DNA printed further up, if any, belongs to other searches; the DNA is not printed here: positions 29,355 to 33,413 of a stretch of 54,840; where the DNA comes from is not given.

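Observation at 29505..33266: Helicase with three non-helicase add-ons: unknown 210-aa N-domain, roughly 200-aa coiled-coil insertion, HEPN-like C-terminus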

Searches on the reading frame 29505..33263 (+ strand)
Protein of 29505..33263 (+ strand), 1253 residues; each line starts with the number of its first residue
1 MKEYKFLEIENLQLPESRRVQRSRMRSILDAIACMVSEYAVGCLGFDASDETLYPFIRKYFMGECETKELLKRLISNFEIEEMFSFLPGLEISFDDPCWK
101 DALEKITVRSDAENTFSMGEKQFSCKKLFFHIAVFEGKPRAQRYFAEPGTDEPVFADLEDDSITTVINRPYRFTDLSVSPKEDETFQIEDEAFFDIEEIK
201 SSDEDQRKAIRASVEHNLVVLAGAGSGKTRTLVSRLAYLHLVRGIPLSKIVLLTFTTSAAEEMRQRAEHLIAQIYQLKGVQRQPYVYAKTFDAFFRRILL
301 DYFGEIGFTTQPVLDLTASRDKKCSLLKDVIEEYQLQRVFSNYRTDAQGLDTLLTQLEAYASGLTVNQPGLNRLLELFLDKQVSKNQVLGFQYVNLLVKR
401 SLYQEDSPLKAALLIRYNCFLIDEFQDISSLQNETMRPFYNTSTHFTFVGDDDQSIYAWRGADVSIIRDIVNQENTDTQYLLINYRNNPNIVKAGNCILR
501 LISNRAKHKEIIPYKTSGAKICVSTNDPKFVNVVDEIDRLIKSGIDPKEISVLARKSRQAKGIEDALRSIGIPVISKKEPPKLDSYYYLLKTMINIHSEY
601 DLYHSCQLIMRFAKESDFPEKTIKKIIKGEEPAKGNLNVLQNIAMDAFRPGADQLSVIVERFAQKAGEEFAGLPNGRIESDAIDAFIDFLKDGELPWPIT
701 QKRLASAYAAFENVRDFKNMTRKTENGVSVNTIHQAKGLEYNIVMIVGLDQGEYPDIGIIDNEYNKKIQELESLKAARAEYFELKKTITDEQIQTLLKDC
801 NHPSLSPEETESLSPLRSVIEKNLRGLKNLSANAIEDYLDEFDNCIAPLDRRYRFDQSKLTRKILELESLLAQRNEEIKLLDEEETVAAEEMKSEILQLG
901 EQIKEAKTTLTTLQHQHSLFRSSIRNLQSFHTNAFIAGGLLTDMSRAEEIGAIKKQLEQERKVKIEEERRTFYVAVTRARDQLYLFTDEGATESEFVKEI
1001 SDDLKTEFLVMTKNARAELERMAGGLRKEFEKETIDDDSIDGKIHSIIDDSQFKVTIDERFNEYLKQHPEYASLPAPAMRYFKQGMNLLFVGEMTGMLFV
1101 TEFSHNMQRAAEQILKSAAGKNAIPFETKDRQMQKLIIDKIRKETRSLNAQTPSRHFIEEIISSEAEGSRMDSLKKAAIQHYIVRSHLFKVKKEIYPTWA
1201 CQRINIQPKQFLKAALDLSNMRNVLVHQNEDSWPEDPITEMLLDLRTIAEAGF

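Call 3: search_protein_families(library=pfam, proteins=[window:29505-33263:+], max_evalue=0.01)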
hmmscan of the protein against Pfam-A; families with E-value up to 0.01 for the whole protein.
window:29505-33263:+ (1253 aa): 8 families
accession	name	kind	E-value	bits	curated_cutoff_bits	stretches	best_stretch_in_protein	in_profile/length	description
PF00580.27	UvrD-helicase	-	1.3e-43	150.1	23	1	204-470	3-266/271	UvrD/REP helicase N-terminal domain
PF13361.12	UvrD_C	-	1.7e-26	93.9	25.6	3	621-761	186-320/350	UvrD-like helicase C-terminal domain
PF13245.12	AAA_19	-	1.1e-19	71.3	25.1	1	206-458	1-132/134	AAA domain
PF13538.12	UvrD_C_2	-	2.1e-09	37.5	27.4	1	966-985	32-51/52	UvrD-like helicase C-terminal domain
PF13604.12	AAA_30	-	5.8e-05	23.4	27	1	203-275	3-74/191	AAA domain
PF13087.12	AAA_12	-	0.00012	22.2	27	0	959-988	164-193/195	AAA domain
PF01443.25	Viral_helicase1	-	0.00013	22.4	21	0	964-987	204-228/228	Viral superfamily 1 RNA helicase core domain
PF00270.35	DEAD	-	0.0081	16.3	26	0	204-273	2-71/167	DEAD/DEAH box helicase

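Call 4: search_protein_families(library=padloc, proteins=[window:29505-33263:+], max_evalue=0.01)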
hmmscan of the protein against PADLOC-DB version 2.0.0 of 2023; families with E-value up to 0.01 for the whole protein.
window:29505-33263:+ (1253 aa): 42 families (the best 25 are shown)
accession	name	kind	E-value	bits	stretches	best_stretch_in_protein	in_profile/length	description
PDLC00117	GajB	-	9.8e-57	190.8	3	196-579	11-382/604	UrvD helicase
PDLC00132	GajB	-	1.5e-45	154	1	204-759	6-572/625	UrvD helicase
PDLC03802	RTasHel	-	2.3e-45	153.6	2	202-575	5-340/675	DRT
PDLC00114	GajB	-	2.9e-44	149.7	3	199-575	5-379/635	UrvD helicase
PDLC00107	GajB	-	2.5e-42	143.3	3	195-575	9-374/587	UrvD helicase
PDLC00103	GajB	-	1.9e-41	140.7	1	203-754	18-547/612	UrvD helicase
PDLC00122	GajB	-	7.6e-37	125.4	3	413-747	159-442/502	UrvD helicase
PDLC00127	GajB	-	2.9e-35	119.8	3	203-556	10-346/594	UrvD helicase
PDLC00134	GajB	-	2.6e-33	113.7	1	214-569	27-372/431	UrvD helicase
PDLC00123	GajB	-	2.3e-32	110.3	3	413-568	173-326/540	UrvD helicase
PDLC00116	GajB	-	6.8e-32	108.9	3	385-573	129-319/557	UrvD helicase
PDLC00129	GajB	-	1.1e-30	104.8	1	198-748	8-532/594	UrvD helicase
PDLC00106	GajB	-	4.5e-30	102.7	1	204-572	6-358/577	UrvD helicase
PDLC00110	GajB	-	2.2e-29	100.5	2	384-517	239-379/725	UrvD helicase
PDLC00130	GajB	-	9.3e-28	94.8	2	204-575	6-364/589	UrvD helicase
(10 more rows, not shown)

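Call 7: search_protein_families(library=ncbifam, proteins=[window:29505-33263:+], max_evalue=0.01)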
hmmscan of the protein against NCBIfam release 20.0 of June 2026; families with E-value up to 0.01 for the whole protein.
window:29505-33263:+ (1253 aa): 14 families
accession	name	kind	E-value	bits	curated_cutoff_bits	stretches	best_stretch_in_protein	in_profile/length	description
TIGR01073.1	pcrA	equivalog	7.7e-57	193.1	911.2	3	203-572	6-369/725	DNA helicase PcrA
TIGR01075.1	uvrD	equivalog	2.4e-55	188.1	1144.45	3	203-573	6-368/715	DNA helicase II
NF008743.0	PRK11773.1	equivalog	3.7e-54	184.3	965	3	201-573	9-373/720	DNA helicase II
TIGR01074.1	rep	equivalog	3.3e-43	147.9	951.45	2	205-573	5-367/668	DNA helicase Rep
NF010485.0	PRK13909.1-2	equivalog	2.8e-33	115.2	650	2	323-568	233-492/909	RecB-like helicase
TIGR00609.1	recB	equivalog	3.9e-32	111.4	696.05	3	378-519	332-474/1175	exodeoxyribonuclease V subunit beta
NF008276.0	PRK11054.1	equivalog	1.4e-31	109.7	543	3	188-271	183-265/684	DNA helicase IV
NF008172.0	PRK10919.1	equivalog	4.5e-28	97.9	1168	2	206-499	7-291/673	DNA helicase Rep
TIGR02785.1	addA_Gpos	equivalog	4.8e-26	90.9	707.65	4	204-274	4-72/1234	helicase-exonuclease AddAB subunit AddA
NF010487.0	PRK13909.1-4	equivalog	1.1e-24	86.7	759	2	348-577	249-505/924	RecB-like helicase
NF041464.1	HelD_BACSU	equivalog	6.4e-17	60.7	419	1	420-577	550-704/779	RNA polymerase recycling motor HelD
TIGR02784.1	addA_alphas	equivalog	6.2e-15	54.6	860.75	1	212-268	7-62/1138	double-strand break repair helicase AddA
NF008128.0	PRK10876.1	equivalog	3.2e-14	51.6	1697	1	385-510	345-472/1181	exodeoxyribonuclease V subunit beta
NF041254.1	motor_HelR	exception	7.5e-05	21.2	750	0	204-239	190-225/706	RNA polymerase recycling motor ATPase HelR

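Call 10: find_homologous_proteins(query=window:29505-33263:+, max_evalue=1e-10)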
Query window:29505-33263:+ (1253 aa): 7826 proteins with E <= 1e-10 among 8000 candidates; the best 120 are listed.
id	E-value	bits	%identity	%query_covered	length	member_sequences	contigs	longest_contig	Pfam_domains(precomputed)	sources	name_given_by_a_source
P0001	0.0e+0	2799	100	100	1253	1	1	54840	PF13538.13,PF13361.13,PF13245.13,PF00580.28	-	-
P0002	0.0e+0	1930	69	100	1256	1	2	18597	PF13538.13,PF13361.13,PF13245.13,PF00580.28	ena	-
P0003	0.0e+0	1906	68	100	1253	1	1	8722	PF13538.13,PF13361.13,PF13245.13,PF00580.28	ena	-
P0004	0.0e+0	1367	51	99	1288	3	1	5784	PF13538.13,PF13361.13,PF13245.13,PF00580.28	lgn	-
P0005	0.0e+0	1320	50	99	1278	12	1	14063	PF13538.13,PF13087.13,PF13604.13,PF13361.13,PF13245.13,PF00580.28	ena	-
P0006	0.0e+0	1319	51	100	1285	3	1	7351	PF13538.13,PF13361.13,PF13245.13,PF00580.28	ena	-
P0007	6.3e-253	860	37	100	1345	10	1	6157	PF13538.13,PF13361.13,PF13245.13,PF00580.28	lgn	-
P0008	9.6e-253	860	37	100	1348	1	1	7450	PF13538.13,PF13361.13,PF13245.13,PF00580.28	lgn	-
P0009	1.6e-251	856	37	100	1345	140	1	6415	PF13538.13,PF13361.13,PF13245.13,PF00580.28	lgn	-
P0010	1.6e-250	852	37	97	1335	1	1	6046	PF13538.13,PF13361.13,PF13245.13,PF00580.28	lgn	-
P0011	1.1e-243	830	36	99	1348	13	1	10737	PF13538.13,PF13361.13,PF13245.13,PF00580.28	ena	-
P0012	3.9e-243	828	36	100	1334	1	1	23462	PF13538.13,PF13087.13,PF13361.13,PF13245.13,PF00580.28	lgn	-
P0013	1.8e-242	826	36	98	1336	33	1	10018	PF13538.13,PF13361.13,PF13245.13,PF11181.14,PF00580.28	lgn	-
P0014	1.0e-241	823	36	100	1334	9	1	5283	PF13538.13,PF01443.25,PF13361.13,PF13245.13,PF11181.14,PF00580.28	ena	-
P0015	2.2e-237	809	37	99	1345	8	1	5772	PF13538.13,PF13361.13,PF13245.13,PF00580.28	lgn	-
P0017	1.7e-229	783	36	96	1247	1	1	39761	PF13538.13,PF13361.13,PF13245.13,PF00580.28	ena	-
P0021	1.3e-223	763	35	99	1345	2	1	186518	PF13538.13,PF13361.13,PF13245.13,PF00580.28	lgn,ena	-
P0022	8.0e-222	757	34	98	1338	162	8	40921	PF13538.13,PF13361.13,PF13245.13,PF00580.28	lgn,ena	-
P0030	7.7e-188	645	32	97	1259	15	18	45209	PF13538.13,PF13604.13,PF13361.13,PF13245.13,PF00580.28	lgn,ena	-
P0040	6.9e-147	509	31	98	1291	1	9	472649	PF13538.13,PF13361.13,PF13245.13,PF00580.28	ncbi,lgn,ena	-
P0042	9.1e-141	489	28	99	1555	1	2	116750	PF13538.13,PF13361.13,PF13245.13,PF25296.2,PF00580.28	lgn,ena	-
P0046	5.5e-120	420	28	99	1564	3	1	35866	PF13538.13,PF13365.13,PF13361.13,PF13245.13,PF00580.28,PF00089.33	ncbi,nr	ncbi:MAG: UvrD-helicase domain-containing protein [Bacilli bacterium]|nr:UvrD-helicase domain-contai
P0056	1.5e-77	280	28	84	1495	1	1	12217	PF13538.13,PF13365.13,PF13361.13,PF13245.13,PF00580.28,PF00089.33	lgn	-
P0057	2.2e-76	276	26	96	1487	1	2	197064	PF13538.13,PF13365.13,PF13361.13,PF13245.13,PF00580.28,PF00089.33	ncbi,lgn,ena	-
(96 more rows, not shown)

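Call 13: find_encoding_contigs(protein=P0021, flank=8000, max_places=2)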
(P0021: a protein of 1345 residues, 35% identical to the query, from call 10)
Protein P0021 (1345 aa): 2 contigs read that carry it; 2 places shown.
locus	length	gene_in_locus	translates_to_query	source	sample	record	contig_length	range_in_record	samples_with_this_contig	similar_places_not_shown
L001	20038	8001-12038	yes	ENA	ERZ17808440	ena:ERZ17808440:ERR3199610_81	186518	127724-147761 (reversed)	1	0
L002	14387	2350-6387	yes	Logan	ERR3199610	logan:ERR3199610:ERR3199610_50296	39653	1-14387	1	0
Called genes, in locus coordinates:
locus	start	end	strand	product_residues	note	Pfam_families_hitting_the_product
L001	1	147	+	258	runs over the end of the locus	PF04203:Sortase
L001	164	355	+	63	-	-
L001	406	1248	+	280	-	-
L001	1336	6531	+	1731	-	PF08341:TED, PF11974:bMG3 (faint), PF13620:CarboxypepD_reg (faint), PF17210:SdrD_B (faint), PF17802:SpaA, PF22904:NOMO1-like_2nd (faint), PF17802:SpaA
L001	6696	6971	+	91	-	-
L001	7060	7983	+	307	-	PF08797:HIRAN, PF08238:Sel1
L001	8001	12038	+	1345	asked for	PF00580:UvrD-helicase, PF13245:AAA_19, PF13361:UvrD_C, PF13538:UvrD_C_2 (faint)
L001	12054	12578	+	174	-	-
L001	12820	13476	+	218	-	-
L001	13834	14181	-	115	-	PF01381:HTH_3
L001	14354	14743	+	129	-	-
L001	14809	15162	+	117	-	-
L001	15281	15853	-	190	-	-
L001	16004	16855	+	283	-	-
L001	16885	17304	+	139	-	PF00929:RNase_T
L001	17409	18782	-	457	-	PF00753:Lactamase_B, PF12706:Lactamase_B_2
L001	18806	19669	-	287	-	-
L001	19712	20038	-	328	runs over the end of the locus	PF03747:ADP_ribosyl_GH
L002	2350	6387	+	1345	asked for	PF00580:UvrD-helicase, PF13245:AAA_19, PF13361:UvrD_C, PF13538:UvrD_C_2 (faint)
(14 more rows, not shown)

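Call 14: find_encoding_contigs(protein=P0040, flank=8000, max_places=2)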
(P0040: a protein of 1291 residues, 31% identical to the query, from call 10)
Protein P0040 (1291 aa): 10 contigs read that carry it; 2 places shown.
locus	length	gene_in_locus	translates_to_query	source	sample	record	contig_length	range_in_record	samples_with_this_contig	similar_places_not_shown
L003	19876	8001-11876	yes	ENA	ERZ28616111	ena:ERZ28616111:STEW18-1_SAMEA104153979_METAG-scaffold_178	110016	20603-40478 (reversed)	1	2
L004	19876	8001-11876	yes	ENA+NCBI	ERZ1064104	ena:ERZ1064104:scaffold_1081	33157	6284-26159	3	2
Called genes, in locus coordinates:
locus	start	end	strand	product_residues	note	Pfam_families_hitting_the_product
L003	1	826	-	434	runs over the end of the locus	PF13173:AAA_14, PF13635:DUF4143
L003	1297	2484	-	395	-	-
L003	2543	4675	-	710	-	PF03572:Peptidase_S41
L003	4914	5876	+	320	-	-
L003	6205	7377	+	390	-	PF08797:HIRAN (weak)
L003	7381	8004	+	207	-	-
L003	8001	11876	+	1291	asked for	PF00580:UvrD-helicase, PF13245:AAA_19, PF13361:UvrD_C (weak), PF13538:UvrD_C_2 (faint), PF13361:UvrD_C (weak)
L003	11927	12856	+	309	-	PF04055:Radical_SAM, PF13353:Fer4_12 (weak)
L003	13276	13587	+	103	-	-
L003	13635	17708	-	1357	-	PF00580:UvrD-helicase, PF13245:AAA_19, PF00580:UvrD-helicase, PF12705:PDDEXK_1 (faint), PF13361:UvrD_C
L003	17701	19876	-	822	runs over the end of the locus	PF12705:PDDEXK_1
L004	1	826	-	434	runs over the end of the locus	PF13173:AAA_14, PF13635:DUF4143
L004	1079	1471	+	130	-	-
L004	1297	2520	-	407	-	-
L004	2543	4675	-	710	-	PF03572:Peptidase_S41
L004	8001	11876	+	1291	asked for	PF00580:UvrD-helicase, PF13245:AAA_19, PF13361:UvrD_C (weak), PF13538:UvrD_C_2 (faint), PF13361:UvrD_C (weak)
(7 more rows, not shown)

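Call 15: find_encoding_contigs(protein=P0002, flank=8000, max_places=2)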
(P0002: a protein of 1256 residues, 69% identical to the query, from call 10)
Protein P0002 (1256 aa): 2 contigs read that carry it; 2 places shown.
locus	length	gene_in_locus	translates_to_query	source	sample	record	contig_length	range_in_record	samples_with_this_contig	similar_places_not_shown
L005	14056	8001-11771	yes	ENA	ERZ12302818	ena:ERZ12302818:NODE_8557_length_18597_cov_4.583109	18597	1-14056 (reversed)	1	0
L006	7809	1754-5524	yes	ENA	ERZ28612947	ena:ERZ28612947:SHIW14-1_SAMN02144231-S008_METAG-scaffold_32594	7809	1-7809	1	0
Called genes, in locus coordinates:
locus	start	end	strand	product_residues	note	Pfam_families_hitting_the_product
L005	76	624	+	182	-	PF05713:MobC (weak)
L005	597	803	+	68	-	-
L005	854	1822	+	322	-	-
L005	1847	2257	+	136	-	-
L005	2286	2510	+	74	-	PF09035:Tn916-Xis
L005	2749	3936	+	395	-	PF14659:Phage_int_SAM_3, PF22022:Phage_int_M (weak), PF00589:Phage_integrase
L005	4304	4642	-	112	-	-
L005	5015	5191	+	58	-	-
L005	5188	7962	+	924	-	PF13575:DUF4135, PF05147:LANC_like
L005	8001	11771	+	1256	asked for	PF00580:UvrD-helicase, PF13245:AAA_19, PF13361:UvrD_C, PF13538:UvrD_C_2 (faint), PF13361:UvrD_C (weak)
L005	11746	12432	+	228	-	PF09563:RE_LlaJI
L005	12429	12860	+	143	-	PF09563:RE_LlaJI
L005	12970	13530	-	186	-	-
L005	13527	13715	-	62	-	-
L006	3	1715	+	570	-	?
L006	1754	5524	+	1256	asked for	PF00580:UvrD-helicase, PF13245:AAA_19, PF13361:UvrD_C, PF13538:UvrD_C_2 (faint), PF13361:UvrD_C (weak)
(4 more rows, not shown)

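Call 16: find_encoding_contigs(protein=P0005, flank=8000, max_places=2)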
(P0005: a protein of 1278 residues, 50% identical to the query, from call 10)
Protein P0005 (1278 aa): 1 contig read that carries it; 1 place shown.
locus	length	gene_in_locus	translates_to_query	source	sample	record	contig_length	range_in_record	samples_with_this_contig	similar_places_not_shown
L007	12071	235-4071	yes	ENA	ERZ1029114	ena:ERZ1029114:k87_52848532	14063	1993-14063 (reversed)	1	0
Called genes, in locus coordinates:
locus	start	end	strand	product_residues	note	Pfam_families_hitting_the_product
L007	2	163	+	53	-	?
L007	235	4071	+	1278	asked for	PF00580:UvrD-helicase, PF13245:AAA_19, PF13604:AAA_30 (faint), PF13087:AAA_12 (faint), PF13361:UvrD_C, PF13538:UvrD_C_2 (faint)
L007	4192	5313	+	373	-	PF04851:ResIII (weak), PF13604:AAA_30 (weak), PF00580:UvrD-helicase (faint), PF13245:AAA_19, PF13361:UvrD_C (weak), PF01443:Viral_helicase1 (weak)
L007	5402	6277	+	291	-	PF04055:Radical_SAM, PF13353:Fer4_12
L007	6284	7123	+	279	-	PF04055:Radical_SAM, PF13186:SPASM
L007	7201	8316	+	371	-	PF04055:Radical_SAM (weak), PF04459:DUF512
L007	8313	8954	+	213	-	-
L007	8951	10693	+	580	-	PF00534:Glycos_transf_1, PF13692:Glyco_trans_1_4, PF01522:Polysacc_deac_1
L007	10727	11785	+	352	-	-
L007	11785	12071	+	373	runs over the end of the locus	-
